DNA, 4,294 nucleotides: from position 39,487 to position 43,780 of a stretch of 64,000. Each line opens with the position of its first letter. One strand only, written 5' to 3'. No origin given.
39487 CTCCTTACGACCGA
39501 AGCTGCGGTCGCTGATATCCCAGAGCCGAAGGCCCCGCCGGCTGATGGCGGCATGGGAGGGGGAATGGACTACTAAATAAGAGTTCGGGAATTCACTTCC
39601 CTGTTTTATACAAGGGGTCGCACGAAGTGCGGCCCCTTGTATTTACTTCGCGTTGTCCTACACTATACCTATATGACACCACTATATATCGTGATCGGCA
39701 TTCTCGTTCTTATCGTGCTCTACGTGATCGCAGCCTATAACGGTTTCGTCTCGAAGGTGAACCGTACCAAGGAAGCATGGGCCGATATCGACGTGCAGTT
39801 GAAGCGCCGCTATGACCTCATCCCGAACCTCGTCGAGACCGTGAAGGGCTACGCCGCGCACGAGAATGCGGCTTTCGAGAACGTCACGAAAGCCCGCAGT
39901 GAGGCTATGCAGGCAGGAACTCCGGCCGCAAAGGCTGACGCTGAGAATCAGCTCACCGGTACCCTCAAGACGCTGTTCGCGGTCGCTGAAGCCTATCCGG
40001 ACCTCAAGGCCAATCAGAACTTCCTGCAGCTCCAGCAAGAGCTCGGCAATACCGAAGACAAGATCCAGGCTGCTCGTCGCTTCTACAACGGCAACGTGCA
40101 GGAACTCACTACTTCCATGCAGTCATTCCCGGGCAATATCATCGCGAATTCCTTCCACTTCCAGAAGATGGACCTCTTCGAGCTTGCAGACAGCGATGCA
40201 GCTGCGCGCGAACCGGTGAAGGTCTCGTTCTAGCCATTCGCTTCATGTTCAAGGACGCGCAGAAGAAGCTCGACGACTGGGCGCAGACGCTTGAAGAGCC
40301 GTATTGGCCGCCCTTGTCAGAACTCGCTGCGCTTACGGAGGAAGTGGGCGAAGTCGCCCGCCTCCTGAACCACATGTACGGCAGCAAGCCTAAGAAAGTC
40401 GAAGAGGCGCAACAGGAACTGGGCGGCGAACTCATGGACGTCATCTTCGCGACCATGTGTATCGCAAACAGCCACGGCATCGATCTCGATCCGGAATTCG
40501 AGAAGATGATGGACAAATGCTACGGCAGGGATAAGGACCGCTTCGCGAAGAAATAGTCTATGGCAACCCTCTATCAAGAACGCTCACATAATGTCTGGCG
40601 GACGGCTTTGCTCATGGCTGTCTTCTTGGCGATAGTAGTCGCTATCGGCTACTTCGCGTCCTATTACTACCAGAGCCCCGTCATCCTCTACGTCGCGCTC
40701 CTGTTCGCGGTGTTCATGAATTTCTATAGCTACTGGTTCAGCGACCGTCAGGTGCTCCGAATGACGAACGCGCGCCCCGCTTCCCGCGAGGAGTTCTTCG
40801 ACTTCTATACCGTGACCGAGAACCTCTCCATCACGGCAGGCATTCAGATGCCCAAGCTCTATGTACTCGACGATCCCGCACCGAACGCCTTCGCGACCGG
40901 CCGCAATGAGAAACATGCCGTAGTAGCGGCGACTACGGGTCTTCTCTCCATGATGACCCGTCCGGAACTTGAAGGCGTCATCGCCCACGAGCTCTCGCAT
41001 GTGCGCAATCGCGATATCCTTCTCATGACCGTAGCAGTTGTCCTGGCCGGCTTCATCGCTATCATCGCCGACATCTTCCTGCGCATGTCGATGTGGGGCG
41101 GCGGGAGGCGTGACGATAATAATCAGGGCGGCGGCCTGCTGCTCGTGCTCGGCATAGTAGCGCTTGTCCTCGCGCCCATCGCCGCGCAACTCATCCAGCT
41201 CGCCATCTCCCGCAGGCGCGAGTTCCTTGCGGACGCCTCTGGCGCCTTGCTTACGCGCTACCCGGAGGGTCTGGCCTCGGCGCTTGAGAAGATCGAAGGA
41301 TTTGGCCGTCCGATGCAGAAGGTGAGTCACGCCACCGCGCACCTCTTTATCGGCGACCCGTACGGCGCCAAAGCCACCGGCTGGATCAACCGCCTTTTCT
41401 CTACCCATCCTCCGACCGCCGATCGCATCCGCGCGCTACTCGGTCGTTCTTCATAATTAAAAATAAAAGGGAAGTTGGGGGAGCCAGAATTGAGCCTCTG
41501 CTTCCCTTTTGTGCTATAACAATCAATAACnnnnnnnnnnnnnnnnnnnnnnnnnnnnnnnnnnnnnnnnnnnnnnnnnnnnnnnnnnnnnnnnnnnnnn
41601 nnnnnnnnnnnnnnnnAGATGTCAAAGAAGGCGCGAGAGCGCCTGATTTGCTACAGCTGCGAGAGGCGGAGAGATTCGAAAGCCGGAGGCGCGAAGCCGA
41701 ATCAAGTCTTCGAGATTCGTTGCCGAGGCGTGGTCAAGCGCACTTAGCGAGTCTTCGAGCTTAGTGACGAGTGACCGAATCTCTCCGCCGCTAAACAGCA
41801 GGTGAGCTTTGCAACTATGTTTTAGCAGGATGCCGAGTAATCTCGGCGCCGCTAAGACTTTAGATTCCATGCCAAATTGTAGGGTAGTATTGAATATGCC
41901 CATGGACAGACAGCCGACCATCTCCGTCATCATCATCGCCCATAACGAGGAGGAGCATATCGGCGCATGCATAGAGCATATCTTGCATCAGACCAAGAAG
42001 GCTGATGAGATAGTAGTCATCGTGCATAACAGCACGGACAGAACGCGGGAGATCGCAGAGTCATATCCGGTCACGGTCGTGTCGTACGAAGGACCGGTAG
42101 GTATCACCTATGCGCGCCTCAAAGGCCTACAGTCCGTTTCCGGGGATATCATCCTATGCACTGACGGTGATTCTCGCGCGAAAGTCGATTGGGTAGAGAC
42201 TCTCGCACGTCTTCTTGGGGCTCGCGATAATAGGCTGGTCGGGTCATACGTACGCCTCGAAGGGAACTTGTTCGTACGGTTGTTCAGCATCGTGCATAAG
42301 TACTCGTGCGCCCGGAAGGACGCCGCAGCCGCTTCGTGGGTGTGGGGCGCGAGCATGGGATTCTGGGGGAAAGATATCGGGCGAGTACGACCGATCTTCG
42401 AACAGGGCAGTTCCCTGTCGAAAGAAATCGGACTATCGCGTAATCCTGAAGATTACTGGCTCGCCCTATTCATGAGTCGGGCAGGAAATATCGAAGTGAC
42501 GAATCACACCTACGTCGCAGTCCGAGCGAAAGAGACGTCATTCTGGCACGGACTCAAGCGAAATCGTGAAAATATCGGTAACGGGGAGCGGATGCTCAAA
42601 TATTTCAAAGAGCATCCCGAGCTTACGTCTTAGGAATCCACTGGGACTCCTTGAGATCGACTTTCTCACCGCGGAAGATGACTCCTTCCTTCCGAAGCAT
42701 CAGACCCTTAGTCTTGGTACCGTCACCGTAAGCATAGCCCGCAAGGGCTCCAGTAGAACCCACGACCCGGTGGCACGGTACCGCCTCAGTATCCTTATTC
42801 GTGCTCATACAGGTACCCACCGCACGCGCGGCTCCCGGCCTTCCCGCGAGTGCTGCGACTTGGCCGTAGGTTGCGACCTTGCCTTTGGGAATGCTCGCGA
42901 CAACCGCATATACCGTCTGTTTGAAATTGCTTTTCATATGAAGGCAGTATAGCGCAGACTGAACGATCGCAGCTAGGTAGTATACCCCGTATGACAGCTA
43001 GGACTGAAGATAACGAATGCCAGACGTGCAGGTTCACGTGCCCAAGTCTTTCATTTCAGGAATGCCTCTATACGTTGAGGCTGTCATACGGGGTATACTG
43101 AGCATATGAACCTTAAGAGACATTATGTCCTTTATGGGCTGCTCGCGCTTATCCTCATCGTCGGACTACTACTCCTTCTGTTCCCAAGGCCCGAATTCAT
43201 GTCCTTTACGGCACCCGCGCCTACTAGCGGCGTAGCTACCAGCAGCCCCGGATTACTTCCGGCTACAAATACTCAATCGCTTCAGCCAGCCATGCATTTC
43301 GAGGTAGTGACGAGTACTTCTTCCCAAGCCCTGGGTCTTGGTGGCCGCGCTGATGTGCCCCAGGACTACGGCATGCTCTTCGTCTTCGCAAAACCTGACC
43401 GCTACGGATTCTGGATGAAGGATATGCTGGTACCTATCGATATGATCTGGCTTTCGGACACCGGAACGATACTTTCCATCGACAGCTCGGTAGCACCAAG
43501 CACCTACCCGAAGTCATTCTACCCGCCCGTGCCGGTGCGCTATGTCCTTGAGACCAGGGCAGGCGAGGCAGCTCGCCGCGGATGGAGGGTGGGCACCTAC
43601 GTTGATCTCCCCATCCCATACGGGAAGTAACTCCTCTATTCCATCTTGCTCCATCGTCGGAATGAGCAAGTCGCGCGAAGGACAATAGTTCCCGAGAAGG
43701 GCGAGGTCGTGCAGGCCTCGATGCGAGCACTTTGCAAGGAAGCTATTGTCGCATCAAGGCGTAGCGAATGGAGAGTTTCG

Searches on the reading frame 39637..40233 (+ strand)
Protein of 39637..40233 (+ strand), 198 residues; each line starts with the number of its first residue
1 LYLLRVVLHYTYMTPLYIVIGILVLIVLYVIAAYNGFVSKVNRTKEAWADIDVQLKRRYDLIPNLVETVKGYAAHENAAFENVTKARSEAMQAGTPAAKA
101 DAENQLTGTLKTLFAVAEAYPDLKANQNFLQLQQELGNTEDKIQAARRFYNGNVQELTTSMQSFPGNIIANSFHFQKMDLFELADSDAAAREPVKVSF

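Call 62: search_protein_families(library=pfam, proteins=[window:39637-40233:+], max_evalue=0.001)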
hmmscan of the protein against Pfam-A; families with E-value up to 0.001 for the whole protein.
window:39637-40233:+ (198 aa): 1 family
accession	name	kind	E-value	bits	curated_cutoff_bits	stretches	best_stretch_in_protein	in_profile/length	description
PF04011.17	LemA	-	9.8e-61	204.4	26.2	1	47-198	1-149/149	LemA family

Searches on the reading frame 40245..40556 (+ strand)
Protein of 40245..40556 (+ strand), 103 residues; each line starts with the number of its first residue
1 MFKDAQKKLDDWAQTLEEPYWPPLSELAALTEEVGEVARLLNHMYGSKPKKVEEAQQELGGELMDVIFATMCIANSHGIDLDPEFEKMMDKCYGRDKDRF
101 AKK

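Call 62: search_protein_families(library=pfam, proteins=[window:40245-40556:+], max_evalue=0.001)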
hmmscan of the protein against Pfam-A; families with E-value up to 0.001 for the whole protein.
window:40245-40556:+ (103 aa): 2 families
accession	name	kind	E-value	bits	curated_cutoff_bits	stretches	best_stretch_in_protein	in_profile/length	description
PF03819.22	MazG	-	3.9e-11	43.5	22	1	25-100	5-74/74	MazG nucleotide pyrophosphohydrolase domain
PF01503.22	PRA-PH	-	0.00041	21.2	21.3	1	27-88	31-82/86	Phosphoribosyl-ATP pyrophosphohydrolase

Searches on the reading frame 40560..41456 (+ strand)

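Call 62: search_protein_families(library=pfam, proteins=[window:40560-41456:+], max_evalue=0.001)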
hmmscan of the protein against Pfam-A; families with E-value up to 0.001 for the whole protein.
window:40560-41456:+ (298 aa): 3 families
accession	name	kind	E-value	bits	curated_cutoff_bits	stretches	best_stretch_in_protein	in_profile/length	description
PF01435.24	Peptidase_M48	-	1e-30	107.4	20.3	1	85-296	10-185/186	Peptidase family M48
PF05569.17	Peptidase_M56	-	0.00065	19.4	31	0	44-162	108-218/296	BlaR1 peptidase M56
PF07690.21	MFS_1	-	0.0007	19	33.4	0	90-231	161-280/347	Major Facilitator Superfamily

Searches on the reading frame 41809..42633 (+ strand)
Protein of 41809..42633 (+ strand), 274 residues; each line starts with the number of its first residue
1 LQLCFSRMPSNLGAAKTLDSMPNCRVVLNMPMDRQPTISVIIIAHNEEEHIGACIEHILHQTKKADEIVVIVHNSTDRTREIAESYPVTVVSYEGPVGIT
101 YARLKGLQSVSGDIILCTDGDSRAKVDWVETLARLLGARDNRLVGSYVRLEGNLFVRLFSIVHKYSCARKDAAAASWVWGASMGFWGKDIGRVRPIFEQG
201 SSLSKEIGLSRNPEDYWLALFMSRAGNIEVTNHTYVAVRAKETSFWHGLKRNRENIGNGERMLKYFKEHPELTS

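Call 9: search_protein_families(library=pfam, proteins=[window:41809-42633:+], max_evalue=0.01)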
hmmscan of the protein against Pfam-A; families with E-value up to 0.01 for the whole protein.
window:41809-42633:+ (274 aa): 4 families
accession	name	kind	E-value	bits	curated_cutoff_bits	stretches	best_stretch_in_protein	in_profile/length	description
PF00535.33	Glycos_transf_2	-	5.9e-24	85.3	23.3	1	39-144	1-112/168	Glycosyl transferase family 2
PF13641.12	Glyco_tranf_2_3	-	7.2e-08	33.2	27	1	36-128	1-103/230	Glycosyltransferase like family 2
PF13704.12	Glyco_tranf_2_4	-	0.00065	20.6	27.5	1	45-132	1-65/98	Glycosyl transferase family 2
PF09258.16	Glyco_transf_64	-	0.0079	16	21.3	0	39-149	2-113/245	Glycosyl transferase family 64 domain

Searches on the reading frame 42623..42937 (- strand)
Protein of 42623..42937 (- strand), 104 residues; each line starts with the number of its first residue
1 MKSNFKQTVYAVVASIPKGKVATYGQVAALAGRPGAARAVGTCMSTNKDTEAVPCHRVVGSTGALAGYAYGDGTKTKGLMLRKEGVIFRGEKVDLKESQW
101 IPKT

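Call 9: search_protein_families(library=pfam, proteins=[window:42623-42937:-], max_evalue=0.01)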
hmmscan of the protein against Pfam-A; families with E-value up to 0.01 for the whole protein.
window:42623-42937:- (104 aa): 1 family
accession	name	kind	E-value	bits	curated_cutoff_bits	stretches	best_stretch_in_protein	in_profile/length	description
PF01035.26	DNA_binding_1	-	1.3e-29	102.3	27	1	4-86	1-81/81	6-O-methylguanine DNA methyltransferase, DNA binding domain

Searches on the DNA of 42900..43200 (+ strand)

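Call 71: search_rna_families(source=window, start=42900, end=43200, threshold=evalue, max_evalue=1)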
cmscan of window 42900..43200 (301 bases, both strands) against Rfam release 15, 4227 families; matches with E-value up to 1: 0.
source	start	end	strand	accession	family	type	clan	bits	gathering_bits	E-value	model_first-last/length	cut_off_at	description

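Call 79: search_dna_similar(query=window:42979-43099:+, collection=plasmids, mode=distant, max_evalue=0.1, max_rows=10)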
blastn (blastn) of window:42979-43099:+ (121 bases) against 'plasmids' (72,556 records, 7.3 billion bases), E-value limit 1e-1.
No match.

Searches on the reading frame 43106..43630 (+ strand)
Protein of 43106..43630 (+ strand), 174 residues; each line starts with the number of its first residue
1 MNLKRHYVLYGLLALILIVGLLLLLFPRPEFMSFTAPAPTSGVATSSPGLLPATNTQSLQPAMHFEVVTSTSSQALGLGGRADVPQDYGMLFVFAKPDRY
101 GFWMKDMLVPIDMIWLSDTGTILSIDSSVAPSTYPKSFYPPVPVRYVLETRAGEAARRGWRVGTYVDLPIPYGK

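Call 9: search_protein_families(library=pfam, proteins=[window:43106-43630:+], max_evalue=0.01)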
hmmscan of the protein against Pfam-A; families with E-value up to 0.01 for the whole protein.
window:43106-43630:+ (174 aa): 1 family
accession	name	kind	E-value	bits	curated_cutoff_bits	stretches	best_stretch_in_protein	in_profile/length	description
PF02643.20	DUF192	-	9.7e-26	90.2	27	1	65-167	3-95/96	Uncharacterized ACR, COG1430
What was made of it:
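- Checked: The 43106-43630 ORF is DUF192 (call 9).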

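Call 14: find_encoding_contigs(protein=window:43106-43630:+, flank=10000, max_places=10)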
Protein window:43106-43630:+ (174 aa): 1 contig read that carries it; 1 place shown.
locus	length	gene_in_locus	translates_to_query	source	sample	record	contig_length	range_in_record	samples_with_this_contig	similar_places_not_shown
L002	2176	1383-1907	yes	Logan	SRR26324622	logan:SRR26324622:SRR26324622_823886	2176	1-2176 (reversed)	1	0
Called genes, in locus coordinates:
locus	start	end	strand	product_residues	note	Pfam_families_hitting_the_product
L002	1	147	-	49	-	?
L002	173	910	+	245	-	PF13641:Glyco_tranf_2_3, PF00535:Glycos_transf_2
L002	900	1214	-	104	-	PF01035:DNA_binding_1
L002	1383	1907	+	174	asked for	PF02643:DUF192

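Call 40: find_homologous_proteins(query=window:43106-43630:+, max_evalue=1e-15)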
Query window:43106-43630:+ (174 aa): 710 proteins with E <= 1e-15 among 1020 candidates; the best 120 are listed.
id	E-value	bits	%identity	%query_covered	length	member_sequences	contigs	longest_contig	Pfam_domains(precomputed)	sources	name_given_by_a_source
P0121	1.9e-69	251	100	64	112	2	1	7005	PF02643.21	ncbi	-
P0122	4.6e-64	233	63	99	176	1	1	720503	PF02643.21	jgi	-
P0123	6.0e-63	230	65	100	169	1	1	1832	PF02643.21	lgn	-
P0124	8.8e-63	229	63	96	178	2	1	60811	PF02643.21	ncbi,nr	ncbi:MAG: hypothetical protein JWN90_326 [Parcubacteria group bacterium]|nr:hypothetical protein [Pa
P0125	1.6e-61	225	60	96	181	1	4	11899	PF02643.21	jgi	jgi:uncharacterized membrane protein (UPF0127 family)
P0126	5.2e-61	223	59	96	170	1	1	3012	PF02643.21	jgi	jgi:uncharacterized membrane protein (UPF0127 family)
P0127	3.3e-59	217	58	99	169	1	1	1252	PF02643.21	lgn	-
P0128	5.8e-59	217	63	99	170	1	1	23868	PF02643.21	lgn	-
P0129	7.4e-59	216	59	100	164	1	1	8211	PF02643.21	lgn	-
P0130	5.7e-58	213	60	99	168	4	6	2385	PF02643.21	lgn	-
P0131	9.0e-58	213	59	99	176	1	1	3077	PF02643.21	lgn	-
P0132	1.4e-57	212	59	99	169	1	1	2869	PF02643.21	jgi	jgi:uncharacterized membrane protein (UPF0127 family)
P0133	3.7e-57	211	56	99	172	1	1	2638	PF02643.21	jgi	jgi:uncharacterized membrane protein (UPF0127 family)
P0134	5.1e-57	210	56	99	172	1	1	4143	PF02643.21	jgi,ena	-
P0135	9.1e-57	209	57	98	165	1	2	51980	PF02643.21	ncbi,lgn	-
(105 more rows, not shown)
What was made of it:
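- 43106..43630 (+): DUF192 gene, whose promoter received the insertion. calls 9, 40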

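Call 41: find_encoding_contigs(protein=P0121, flank=10000, max_places=10)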
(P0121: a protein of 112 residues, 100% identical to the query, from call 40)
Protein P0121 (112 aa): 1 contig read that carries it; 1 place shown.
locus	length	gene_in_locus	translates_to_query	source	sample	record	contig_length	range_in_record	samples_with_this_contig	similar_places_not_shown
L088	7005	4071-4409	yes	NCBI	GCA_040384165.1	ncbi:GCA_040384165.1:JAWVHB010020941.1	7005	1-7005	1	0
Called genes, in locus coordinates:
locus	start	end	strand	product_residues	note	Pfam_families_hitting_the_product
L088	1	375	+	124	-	?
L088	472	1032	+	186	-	PF04011:LemA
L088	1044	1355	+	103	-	PF03819:MazG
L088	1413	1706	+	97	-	-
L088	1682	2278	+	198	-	PF01435:Peptidase_M48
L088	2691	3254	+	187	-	-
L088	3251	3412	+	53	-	-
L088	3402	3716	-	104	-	PF01035:DNA_binding_1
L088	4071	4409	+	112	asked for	PF02643:DUF192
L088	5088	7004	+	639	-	?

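Call 42: find_encoding_contigs(protein=P0123, flank=10000, max_places=5)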
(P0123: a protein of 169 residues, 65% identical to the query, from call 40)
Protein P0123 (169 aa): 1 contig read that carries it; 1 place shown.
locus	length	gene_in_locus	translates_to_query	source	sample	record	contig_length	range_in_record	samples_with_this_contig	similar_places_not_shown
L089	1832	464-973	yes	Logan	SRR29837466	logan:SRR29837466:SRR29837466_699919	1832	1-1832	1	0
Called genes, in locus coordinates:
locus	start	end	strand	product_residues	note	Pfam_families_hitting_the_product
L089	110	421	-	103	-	PF01035:DNA_binding_1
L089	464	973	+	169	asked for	PF02643:DUF192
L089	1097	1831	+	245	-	?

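Call 47: find_encoding_contigs(protein=P0122, flank=10000, max_places=3)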
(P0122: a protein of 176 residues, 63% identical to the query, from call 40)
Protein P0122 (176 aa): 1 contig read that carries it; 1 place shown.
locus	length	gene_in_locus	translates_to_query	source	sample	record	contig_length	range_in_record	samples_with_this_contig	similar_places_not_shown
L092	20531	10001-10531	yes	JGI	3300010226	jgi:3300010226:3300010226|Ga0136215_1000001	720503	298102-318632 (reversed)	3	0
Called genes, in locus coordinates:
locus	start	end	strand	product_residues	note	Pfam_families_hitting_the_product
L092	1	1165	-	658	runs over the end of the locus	PF00753:Lactamase_B, PF12706:Lactamase_B_2, PF22505:RNase_J_b_CASP, PF17770:RNase_J_C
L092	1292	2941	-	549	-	PF00496:SBP_bac_5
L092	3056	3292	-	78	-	PF03840:SecG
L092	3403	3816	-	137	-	-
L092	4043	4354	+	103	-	PF00166:Cpn10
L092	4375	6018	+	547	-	PF00118:Cpn60_TCP1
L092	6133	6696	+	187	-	PF04011:LemA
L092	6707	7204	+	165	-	PF00293:NUDIX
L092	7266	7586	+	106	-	-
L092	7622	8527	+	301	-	PF01435:Peptidase_M48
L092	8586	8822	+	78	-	-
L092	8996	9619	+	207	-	PF06736:TMEM175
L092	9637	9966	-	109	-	PF01035:DNA_binding_1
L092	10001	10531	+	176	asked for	PF02643:DUF192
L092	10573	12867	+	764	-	-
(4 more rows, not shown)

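Call 48: find_encoding_contigs(protein=P0124, flank=10000, max_places=3)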
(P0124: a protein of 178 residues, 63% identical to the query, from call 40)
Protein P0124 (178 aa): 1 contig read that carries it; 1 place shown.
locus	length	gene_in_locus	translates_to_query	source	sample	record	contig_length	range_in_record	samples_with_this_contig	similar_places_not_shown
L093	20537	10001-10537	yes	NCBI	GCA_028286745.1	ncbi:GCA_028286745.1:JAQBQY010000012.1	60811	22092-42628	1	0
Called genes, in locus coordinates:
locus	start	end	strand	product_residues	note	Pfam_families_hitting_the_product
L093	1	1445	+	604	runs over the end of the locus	PF00413:Peptidase_M10 (weak)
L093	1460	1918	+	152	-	-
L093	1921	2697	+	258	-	-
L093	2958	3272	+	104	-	PF00166:Cpn10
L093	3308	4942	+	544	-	PF00118:Cpn60_TCP1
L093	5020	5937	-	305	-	-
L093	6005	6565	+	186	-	PF04011:LemA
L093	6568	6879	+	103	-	PF03819:MazG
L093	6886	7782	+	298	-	PF01435:Peptidase_M48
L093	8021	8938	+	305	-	PF13649:Methyltransf_25 (weak), PF08241:Methyltransf_11 (weak), PF08242:Methyltransf_12 (weak)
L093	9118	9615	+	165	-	PF07963:N_methyl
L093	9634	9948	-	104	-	PF01035:DNA_binding_1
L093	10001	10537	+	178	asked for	PF02643:DUF192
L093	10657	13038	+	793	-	PF03477:ATP-cone, PF17975:RNR_Alpha, PF21995:RNR-II_ins_dom (weak)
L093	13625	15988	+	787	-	PF07719:TPR_2 (faint), PF13371:TPR_9 (faint), PF14559:TPR_19 (faint), PF23914:TPR_CcmH_CycH (faint), PF13181:TPR_8 (faint), PF13414:TPR_11 (faint)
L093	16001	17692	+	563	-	PF03023:MurJ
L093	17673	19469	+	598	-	PF00009:GTP_EFTU, PF14492:EFG_III, PF00679:EFG_C, PF06421:LepA_C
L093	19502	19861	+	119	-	PF04977:DivIC (faint)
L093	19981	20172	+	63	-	PF00462:Glutaredoxin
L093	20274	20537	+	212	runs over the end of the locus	-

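Call 49: find_encoding_contigs(protein=P0128, flank=10000, max_places=3)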
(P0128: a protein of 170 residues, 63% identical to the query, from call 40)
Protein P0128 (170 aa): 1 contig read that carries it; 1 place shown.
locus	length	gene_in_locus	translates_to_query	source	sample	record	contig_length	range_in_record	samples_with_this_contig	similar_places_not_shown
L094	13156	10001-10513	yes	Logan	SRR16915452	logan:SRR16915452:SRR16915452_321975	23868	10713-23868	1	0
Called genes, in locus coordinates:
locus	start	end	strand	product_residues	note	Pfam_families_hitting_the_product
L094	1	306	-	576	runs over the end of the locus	PF00753:Lactamase_B, PF12706:Lactamase_B_2, PF23023:Anti-Pycsar_Apyc1 (faint), PF22505:RNase_J_b_CASP, PF17770:RNase_J_C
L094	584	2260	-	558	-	PF00496:SBP_bac_5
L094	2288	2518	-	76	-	PF03840:SecG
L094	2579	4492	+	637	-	PF04545:Sigma70_r4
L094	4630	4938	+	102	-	PF00166:Cpn10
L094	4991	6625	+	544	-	PF00118:Cpn60_TCP1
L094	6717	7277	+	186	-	PF04011:LemA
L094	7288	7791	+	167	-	PF00293:NUDIX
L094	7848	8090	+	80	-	-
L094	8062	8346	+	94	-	-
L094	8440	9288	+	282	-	PF01435:Peptidase_M48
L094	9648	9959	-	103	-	PF01035:DNA_binding_1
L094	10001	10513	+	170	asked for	PF02643:DUF192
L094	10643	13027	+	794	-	PF03477:ATP-cone, PF17975:RNR_Alpha, PF21995:RNR-II_ins_dom (faint)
